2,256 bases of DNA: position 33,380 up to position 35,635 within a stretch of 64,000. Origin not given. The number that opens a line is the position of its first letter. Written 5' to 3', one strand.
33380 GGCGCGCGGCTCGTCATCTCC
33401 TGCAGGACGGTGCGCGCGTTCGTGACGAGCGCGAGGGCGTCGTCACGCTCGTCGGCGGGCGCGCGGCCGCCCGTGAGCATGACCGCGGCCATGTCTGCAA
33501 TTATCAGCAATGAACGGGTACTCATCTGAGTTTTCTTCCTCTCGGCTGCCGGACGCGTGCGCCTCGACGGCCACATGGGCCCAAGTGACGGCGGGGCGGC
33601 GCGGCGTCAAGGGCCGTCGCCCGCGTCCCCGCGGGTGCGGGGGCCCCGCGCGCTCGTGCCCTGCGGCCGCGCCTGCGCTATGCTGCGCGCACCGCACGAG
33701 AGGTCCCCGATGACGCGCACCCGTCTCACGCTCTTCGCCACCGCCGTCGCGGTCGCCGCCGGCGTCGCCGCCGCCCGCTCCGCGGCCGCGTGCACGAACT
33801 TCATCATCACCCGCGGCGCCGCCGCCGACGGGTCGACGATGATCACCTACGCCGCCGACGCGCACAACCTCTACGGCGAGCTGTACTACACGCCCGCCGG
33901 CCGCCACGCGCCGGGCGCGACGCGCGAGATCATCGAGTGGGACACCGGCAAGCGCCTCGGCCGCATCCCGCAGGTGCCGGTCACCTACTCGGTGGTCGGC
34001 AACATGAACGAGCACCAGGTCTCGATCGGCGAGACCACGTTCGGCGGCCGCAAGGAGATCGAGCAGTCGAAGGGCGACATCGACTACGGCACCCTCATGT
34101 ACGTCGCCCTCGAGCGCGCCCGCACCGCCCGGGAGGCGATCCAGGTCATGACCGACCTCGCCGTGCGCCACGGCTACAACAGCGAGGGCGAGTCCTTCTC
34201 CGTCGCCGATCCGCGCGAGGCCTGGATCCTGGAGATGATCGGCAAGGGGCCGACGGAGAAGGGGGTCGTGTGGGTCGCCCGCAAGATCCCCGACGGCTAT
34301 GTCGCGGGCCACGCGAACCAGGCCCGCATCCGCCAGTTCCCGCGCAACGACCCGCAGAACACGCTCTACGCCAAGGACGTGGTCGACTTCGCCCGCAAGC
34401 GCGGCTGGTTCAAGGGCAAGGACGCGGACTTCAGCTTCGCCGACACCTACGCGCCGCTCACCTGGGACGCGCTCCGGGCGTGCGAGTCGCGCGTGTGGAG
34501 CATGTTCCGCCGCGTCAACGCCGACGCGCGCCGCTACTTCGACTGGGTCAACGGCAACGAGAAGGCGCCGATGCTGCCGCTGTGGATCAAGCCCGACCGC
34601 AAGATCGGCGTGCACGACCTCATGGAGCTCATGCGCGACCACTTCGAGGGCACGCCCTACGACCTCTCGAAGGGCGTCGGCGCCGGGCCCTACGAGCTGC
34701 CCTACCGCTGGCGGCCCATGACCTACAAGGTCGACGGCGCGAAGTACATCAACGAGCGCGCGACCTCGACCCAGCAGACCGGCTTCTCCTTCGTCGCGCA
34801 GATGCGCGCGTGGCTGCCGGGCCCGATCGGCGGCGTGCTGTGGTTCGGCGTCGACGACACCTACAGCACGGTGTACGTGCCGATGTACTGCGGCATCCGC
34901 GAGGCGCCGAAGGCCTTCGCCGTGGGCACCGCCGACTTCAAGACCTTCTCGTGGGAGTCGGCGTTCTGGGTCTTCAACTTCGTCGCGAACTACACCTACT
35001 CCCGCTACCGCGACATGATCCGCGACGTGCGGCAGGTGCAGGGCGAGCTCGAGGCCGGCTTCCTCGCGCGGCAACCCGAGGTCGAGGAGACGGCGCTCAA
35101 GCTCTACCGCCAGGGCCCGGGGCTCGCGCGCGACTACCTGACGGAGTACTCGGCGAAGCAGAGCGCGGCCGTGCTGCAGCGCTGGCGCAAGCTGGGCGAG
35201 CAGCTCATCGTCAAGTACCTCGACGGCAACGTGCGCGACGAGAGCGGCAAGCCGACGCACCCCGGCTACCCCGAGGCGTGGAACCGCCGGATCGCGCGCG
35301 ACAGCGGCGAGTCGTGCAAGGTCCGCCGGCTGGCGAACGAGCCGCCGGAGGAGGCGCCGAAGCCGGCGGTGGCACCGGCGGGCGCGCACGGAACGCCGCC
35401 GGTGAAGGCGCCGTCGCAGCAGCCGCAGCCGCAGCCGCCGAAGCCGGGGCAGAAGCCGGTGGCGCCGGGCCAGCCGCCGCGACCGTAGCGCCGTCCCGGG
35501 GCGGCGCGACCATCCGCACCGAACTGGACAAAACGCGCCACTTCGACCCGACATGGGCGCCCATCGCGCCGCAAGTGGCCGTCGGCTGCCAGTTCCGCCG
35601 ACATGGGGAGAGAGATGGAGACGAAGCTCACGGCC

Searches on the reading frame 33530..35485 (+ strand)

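Call 69: search_protein_families(library=pfam, proteins=[window:33530-35485:+], max_evalue=0.00001)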
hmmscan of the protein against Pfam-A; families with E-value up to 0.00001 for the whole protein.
window:33530-35485:+ (652 aa): 1 family
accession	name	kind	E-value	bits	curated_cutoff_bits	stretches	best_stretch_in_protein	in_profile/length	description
PF03577.20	Peptidase_C69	-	5.2e-80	269.8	23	1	143-504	75-400/402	Peptidase family C69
